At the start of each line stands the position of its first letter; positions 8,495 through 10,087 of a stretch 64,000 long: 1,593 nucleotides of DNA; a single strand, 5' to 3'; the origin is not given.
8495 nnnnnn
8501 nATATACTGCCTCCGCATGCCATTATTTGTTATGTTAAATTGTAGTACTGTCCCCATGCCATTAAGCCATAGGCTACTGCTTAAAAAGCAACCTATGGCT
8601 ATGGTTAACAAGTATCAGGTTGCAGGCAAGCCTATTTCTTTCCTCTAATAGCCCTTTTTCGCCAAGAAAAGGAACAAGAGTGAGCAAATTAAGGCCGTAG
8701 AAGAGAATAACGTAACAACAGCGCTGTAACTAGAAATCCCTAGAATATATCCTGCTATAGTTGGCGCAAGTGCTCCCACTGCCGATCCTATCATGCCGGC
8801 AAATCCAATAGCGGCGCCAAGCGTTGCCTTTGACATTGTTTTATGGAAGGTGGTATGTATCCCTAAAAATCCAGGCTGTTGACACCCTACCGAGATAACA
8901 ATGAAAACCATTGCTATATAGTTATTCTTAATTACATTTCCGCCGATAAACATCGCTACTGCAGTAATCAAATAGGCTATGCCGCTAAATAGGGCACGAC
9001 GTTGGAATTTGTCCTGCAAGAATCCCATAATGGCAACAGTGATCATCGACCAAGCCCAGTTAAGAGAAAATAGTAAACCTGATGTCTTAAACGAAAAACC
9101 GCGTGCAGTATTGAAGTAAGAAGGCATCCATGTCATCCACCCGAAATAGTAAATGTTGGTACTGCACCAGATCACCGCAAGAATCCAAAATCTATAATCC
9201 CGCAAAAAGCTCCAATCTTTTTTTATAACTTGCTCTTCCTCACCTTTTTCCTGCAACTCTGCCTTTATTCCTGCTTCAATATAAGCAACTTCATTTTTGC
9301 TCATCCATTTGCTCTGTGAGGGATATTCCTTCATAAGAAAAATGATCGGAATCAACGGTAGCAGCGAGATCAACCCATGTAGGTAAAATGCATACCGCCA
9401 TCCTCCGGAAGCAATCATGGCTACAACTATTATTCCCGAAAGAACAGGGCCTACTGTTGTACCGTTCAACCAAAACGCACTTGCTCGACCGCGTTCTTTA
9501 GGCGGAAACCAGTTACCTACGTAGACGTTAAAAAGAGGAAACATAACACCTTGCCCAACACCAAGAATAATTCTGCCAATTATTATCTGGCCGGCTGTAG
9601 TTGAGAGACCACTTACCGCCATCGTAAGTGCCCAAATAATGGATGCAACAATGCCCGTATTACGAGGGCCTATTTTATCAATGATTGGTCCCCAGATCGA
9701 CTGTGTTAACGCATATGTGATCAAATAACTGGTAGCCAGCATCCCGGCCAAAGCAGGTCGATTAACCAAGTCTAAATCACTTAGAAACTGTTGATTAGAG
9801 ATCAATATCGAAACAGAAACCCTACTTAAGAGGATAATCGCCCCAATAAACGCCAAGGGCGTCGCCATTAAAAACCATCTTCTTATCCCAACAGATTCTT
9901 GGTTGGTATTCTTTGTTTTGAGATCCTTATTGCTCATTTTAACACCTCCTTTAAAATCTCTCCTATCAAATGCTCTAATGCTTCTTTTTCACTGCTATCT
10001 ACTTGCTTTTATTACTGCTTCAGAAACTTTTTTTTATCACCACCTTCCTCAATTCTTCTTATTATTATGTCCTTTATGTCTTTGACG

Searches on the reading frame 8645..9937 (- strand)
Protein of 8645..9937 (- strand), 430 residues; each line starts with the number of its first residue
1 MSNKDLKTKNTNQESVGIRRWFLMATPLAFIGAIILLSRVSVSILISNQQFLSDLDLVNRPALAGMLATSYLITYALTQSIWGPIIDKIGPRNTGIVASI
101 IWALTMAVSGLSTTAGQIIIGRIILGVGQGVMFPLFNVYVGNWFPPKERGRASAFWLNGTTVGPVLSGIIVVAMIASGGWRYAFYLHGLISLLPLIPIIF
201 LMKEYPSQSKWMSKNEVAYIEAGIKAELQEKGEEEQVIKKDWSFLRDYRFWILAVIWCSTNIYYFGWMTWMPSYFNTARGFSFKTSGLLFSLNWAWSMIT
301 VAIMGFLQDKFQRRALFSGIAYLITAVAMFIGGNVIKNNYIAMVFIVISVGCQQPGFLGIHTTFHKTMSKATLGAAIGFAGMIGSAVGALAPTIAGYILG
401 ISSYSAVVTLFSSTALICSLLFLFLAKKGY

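Call 5: search_protein_families(library=pfam, proteins=[window:8645-9937:-])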
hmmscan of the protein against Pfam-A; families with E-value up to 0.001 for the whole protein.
window:8645-9937:- (430 aa): 4 families
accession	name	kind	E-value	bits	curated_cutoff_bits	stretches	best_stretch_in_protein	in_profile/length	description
PF07690.21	MFS_1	-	1.2e-50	172.8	33.4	1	29-392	2-347/347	Major Facilitator Superfamily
PF00083.30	Sugar_tr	-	1.8e-13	50.6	22.3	1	60-423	44-433/452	Sugar (and other) transporter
PF12832.13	MFS_1_like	-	0.00011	21.9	25.2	0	61-258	33-222/373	MFS_1 like family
PF01306.25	LacY_symp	-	0.00016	21.1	24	0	65-206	262-404/413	LacY proton/sugar symporter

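Call 6: search_protein_families(library=ncbifam, proteins=[window:8645-9937:-])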
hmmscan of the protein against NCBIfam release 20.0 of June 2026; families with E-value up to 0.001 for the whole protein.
window:8645-9937:- (430 aa): 40 families (the best 25 are shown)
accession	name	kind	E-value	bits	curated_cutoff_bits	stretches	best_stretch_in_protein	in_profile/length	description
TIGR00893.1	2A0114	subfamily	1.5e-54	185.4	395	1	51-425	20-398/399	D-galactonate transporter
TIGR00881.1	2A0104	subfamily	5.3e-31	108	407.75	1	65-405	33-376/379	phosphoglycerate transporter protein PgtP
TIGR00895.1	2A0115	subfamily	4.1e-30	105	418.55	1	61-399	51-398/398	aromatic acid/H+ symport family MFS transporter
TIGR00894.1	2A0114euk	subfamily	1.9e-29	102.5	626.45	1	97-426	111-450/465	Na(+)-dependent inorganic phosphate cotransporter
NF047787.1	PhglyTportPgtP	equivalog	1.3e-21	76.9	750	1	47-429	51-439/451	phosphoglycerate transporter PgtP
TIGR00880.1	2_A_01_02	superfamily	5.8e-19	68.6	131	1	70-204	2-140/141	multidrug resistance protein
NF049980.1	SfMCT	equivalog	7.8e-19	67.6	320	1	72-400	47-363/378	L-lactate MFS transporter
TIGR00886.1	2A0108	subfamily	1.3e-15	57.3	311.7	1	70-385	45-365/368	NarK family nitrate/nitrite MFS transporter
NF008586.0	PRK11551.1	equivalog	1.6e-15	57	410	1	81-424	69-394/406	3-(3-hydroxy-phenyl)propionate transporter MhpT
TIGR00890.1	2A0111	subfamily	2.2e-15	56.5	374.85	1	60-402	37-361/377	oxalate/formate antiport family MFS transporter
NF008433.0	PRK11273.1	equivalog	7.1e-15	55.1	748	1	68-423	69-431/452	glycerol-3-phosphate transporter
TIGR00711.1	efflux_EmrB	subfamily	9.9e-15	54.2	230.2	1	67-208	42-182/485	DHA2 family efflux MFS transporter permease subunit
TIGR00710.1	efflux_Bcr_CflA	subfamily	2.1e-13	50.5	200.9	1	30-425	9-384/385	Bcr/CflA family efflux MFS transporter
TIGR02332.1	HpaX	equivalog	2.5e-13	50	615.4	1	56-401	37-395/412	4-hydroxyphenylacetate permease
NF003024.0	PRK03893.1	subfamily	4e-13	49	604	1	69-216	63-206/497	sialate:H+ symport family MFS transporter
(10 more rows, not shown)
